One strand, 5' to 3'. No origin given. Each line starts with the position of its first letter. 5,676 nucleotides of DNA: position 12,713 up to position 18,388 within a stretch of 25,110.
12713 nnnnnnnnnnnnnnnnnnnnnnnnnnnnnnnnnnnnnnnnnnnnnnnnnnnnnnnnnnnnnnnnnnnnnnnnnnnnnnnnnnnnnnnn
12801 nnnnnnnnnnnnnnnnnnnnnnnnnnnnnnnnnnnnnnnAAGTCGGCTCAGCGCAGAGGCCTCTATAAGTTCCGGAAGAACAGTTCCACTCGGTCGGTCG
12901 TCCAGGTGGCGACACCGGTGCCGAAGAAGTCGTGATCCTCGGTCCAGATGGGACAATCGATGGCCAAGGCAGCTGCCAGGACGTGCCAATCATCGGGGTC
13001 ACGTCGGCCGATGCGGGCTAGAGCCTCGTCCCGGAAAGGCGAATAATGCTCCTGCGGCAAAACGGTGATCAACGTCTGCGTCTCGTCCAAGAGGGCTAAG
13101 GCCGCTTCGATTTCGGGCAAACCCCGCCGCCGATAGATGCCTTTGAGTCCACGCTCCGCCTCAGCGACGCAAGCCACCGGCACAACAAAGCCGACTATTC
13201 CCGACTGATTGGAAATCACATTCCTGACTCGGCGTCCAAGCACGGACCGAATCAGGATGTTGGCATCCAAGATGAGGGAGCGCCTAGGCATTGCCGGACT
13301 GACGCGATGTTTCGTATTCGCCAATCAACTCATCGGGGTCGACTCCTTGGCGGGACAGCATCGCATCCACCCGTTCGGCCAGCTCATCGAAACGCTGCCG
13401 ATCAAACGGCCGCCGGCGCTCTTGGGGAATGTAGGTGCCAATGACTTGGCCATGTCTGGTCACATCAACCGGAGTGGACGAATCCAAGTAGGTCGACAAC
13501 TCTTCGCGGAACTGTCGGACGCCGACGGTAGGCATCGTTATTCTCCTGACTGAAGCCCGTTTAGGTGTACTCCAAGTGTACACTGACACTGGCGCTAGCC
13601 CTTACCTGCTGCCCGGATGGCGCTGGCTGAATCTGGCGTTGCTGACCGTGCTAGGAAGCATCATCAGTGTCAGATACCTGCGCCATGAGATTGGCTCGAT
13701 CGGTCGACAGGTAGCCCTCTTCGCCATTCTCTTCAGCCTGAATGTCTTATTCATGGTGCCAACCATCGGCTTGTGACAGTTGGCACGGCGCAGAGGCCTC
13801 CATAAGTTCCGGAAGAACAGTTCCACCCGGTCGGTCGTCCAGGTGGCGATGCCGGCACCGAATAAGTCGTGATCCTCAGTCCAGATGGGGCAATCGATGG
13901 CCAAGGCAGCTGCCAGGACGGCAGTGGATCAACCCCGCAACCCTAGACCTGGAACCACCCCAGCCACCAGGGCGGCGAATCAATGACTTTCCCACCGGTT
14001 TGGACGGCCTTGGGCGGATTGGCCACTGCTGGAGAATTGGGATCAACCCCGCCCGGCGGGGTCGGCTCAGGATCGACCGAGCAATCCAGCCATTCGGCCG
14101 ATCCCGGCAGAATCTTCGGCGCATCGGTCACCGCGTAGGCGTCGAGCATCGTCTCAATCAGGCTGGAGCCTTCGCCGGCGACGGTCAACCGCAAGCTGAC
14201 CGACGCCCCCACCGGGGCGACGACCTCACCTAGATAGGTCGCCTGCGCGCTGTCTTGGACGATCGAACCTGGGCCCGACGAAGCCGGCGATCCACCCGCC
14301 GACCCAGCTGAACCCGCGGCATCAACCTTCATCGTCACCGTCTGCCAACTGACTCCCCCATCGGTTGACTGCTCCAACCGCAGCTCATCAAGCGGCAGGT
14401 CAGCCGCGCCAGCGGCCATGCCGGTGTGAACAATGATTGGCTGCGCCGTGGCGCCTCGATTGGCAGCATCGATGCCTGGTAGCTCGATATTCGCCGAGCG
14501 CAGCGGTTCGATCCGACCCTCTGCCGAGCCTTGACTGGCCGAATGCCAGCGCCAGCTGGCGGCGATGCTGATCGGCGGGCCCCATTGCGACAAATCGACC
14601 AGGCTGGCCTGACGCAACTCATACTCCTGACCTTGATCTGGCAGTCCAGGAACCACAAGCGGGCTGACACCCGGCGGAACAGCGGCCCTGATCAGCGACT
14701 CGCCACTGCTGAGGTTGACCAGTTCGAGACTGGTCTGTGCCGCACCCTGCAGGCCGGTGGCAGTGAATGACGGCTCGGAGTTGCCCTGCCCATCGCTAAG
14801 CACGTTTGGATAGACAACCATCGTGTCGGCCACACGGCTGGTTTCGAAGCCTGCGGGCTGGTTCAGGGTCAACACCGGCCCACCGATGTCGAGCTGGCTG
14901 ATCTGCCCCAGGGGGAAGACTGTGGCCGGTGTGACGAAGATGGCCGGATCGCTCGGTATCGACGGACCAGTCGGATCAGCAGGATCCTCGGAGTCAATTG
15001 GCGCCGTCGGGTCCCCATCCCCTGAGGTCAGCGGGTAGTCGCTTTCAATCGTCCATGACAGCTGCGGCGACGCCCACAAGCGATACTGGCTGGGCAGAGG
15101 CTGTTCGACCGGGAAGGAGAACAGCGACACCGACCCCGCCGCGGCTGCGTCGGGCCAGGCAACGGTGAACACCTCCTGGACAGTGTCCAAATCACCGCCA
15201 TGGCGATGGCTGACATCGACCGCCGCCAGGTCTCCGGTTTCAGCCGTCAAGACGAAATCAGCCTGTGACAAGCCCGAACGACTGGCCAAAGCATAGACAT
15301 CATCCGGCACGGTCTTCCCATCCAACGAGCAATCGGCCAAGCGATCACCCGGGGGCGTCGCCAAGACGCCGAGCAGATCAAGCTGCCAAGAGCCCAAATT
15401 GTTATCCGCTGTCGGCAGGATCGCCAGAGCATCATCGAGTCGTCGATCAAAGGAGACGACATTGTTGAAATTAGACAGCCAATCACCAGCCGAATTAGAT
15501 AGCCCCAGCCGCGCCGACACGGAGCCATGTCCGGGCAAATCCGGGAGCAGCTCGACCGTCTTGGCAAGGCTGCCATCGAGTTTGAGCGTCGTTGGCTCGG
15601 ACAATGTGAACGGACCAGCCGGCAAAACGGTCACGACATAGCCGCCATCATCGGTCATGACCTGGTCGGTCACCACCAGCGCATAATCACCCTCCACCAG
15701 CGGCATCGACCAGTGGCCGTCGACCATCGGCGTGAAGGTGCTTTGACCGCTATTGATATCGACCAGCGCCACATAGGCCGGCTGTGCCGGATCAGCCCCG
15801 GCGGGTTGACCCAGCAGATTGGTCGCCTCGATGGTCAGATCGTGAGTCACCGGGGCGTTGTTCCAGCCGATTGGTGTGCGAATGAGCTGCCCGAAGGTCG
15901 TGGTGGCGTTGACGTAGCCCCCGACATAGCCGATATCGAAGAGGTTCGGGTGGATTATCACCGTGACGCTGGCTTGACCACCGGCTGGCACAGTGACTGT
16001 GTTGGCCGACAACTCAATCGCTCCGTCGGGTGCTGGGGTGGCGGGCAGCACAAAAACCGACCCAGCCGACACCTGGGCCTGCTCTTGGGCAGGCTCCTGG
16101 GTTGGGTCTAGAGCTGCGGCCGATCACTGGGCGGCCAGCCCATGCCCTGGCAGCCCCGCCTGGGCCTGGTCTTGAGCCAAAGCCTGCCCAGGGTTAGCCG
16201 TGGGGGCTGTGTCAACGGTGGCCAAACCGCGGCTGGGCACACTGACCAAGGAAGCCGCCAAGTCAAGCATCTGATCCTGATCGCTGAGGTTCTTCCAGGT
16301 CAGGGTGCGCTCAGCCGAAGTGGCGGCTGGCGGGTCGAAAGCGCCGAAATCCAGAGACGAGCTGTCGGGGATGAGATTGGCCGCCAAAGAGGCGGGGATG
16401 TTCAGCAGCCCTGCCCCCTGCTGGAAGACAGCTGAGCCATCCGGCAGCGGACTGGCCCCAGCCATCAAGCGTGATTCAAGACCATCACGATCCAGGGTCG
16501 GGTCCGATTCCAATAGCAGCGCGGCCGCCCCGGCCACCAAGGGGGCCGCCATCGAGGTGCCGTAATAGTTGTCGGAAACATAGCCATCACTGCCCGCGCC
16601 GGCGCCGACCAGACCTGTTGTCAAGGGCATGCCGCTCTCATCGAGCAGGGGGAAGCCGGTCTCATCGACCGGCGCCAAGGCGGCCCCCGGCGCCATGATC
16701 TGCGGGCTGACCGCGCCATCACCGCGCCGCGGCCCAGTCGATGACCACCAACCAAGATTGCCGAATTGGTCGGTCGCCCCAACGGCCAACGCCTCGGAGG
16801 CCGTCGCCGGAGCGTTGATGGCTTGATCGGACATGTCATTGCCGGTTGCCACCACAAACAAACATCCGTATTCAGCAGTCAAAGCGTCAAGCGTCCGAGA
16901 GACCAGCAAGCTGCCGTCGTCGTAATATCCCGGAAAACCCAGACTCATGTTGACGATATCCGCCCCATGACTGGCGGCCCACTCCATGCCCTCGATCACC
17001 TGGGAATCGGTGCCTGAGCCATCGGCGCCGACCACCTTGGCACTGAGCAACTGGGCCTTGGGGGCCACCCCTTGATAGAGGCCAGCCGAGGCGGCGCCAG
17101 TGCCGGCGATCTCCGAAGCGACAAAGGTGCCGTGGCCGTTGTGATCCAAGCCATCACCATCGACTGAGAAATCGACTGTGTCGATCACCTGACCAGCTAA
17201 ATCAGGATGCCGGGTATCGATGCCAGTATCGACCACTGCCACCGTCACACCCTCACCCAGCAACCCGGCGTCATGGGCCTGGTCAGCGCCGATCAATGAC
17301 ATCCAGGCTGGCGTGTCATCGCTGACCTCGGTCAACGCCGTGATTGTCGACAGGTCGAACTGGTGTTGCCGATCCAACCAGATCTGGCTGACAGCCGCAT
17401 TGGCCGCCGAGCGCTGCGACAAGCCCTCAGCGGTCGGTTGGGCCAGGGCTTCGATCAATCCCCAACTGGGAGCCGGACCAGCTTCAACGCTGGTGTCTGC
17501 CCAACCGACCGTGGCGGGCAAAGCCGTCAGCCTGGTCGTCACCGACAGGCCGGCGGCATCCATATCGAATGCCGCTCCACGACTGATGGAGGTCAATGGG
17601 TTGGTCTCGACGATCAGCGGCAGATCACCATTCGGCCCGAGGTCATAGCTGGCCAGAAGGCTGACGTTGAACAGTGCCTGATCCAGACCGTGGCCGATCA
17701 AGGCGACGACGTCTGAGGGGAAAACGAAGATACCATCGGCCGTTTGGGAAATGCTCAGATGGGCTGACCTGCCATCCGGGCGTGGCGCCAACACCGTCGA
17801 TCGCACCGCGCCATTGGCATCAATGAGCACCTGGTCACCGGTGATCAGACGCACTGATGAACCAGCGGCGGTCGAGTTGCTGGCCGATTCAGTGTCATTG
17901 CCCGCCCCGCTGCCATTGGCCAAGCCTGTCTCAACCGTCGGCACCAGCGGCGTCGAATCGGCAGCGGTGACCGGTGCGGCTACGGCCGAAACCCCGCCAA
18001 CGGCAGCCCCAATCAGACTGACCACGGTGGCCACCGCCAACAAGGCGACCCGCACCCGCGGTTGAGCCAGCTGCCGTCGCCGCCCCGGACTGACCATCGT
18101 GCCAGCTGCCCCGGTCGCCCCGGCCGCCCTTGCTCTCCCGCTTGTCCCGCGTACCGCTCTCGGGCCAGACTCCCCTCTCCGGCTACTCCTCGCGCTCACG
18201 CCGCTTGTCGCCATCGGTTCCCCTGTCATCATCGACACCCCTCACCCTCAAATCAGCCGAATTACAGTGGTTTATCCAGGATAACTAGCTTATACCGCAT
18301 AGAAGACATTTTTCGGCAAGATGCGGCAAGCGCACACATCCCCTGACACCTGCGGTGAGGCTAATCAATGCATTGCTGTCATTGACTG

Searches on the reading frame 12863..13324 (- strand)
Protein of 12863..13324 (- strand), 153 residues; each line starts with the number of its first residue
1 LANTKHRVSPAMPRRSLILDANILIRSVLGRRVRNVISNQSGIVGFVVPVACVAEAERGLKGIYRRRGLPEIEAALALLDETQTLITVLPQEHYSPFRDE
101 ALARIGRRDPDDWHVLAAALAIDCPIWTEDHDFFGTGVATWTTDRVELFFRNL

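Call 45: search_protein_families(library=pfam, proteins=[window:12863-13324:-], max_evalue=0.01)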
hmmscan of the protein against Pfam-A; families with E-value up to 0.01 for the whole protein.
window:12863-13324:- (153 aa): 3 families
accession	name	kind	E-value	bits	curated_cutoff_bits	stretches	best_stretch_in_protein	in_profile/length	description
PF10130.15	PIN_2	-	2.4e-35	122.1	22.4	1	18-148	1-130/133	PIN domain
PF01850.27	PIN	-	4.5e-05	24.5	23.6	1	18-133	2-114/120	PIN domain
PF13470.12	PIN_3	-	9.3e-05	23.7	27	1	17-125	2-107/115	PIN domain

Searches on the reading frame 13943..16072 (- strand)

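Call 5: search_protein_families(library=pfam, proteins=[window:13943-16072:-], max_evalue=0.01)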
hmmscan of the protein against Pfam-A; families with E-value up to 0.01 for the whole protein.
window:13943-16072:- (709 aa): 1 family
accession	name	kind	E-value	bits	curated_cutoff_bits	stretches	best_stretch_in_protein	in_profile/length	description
PF06280.18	fn3_5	-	0.0037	18.4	27.6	1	14-62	51-104/112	Fn3-like domain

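Call 6: search_protein_families(library=ncbifam, proteins=[window:13943-16072:-], max_evalue=0.1)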
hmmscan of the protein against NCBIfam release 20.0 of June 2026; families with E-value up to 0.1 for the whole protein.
window:13943-16072:- (709 aa): 0 families

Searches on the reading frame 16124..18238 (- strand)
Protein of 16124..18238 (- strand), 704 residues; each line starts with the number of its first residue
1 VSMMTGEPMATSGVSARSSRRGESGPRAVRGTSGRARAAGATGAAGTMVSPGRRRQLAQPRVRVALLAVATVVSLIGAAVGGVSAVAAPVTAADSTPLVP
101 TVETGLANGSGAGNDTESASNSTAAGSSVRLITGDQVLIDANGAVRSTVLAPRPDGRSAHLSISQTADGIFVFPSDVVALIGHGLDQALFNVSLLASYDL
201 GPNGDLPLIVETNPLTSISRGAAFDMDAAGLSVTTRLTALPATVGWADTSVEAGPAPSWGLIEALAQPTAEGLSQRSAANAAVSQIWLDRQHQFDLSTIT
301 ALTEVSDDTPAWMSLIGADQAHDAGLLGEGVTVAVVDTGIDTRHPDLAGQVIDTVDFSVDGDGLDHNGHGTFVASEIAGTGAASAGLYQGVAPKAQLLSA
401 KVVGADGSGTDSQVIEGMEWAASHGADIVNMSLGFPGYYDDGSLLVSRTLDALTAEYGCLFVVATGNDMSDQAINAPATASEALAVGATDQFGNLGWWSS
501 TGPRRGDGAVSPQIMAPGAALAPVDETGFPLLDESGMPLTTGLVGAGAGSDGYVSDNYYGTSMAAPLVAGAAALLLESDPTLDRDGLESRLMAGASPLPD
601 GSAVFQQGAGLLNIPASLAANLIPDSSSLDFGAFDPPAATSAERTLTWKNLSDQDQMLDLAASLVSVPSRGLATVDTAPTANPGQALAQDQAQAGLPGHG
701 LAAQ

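Call 5: search_protein_families(library=pfam, proteins=[window:16124-18238:-], max_evalue=0.01)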
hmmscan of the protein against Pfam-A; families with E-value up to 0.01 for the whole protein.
window:16124-18238:- (704 aa): 1 family
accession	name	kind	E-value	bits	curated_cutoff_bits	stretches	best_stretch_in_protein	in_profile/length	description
PF00082.27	Peptidase_S8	-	5.9e-55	187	21.8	1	328-610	1-288/288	Subtilase family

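Call 6: search_protein_families(library=ncbifam, proteins=[window:16124-18238:-], max_evalue=0.1)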
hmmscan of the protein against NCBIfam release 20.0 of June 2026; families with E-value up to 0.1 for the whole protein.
window:16124-18238:- (704 aa): 9 families
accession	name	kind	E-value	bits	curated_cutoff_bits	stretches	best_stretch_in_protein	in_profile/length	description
TIGR03921.1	T7SS_mycosin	equivalog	1.1e-39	136.6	278.75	1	318-630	3-298/353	type VII secretion-associated serine protease mycosin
NF042956.1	IteS_antiphage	equivalog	5.1e-13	48.2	900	1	329-481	255-407/747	S8 family anti-phage peptidase IteS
NF049966.1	QH_SP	equivalog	5.3e-13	48.8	165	1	333-435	2-97/219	subtilisin-like serine protease QhpE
NF040553.1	SGO_0316_fam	subfamily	3.6e-11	41.5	1400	2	365-467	356-463/1486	SGO_0316/SGO_0317 family LPXTG-anchored serine peptidase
TIGR03895.1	protease_PatA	subfamily_domain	2.8e-09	36.3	421.05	1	369-543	1-168/606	PatA/PatG family cyanobactin maturation protease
NF040809.1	germ_prot_CspBA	exception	8.3e-07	27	1250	1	364-435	719-794/1099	bifunctional germination protease/germinant receptor pseudoprotease CspBA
NF051851.1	AtpSerPepEprS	equivalog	1.2e-06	26.9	1700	1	316-403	54-150/988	autotransporter serine peptidase EprS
NF033595.1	denti_PrtP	equivalog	6.2e-06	25.1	300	1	429-580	342-463/606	dentilisin complex serine proteinase subunit PrtP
NF040808.2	CspC_non_triad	exception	0.00054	18.5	675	0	326-347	93-114/556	bile acid germinant receptor pseudoprotease CspC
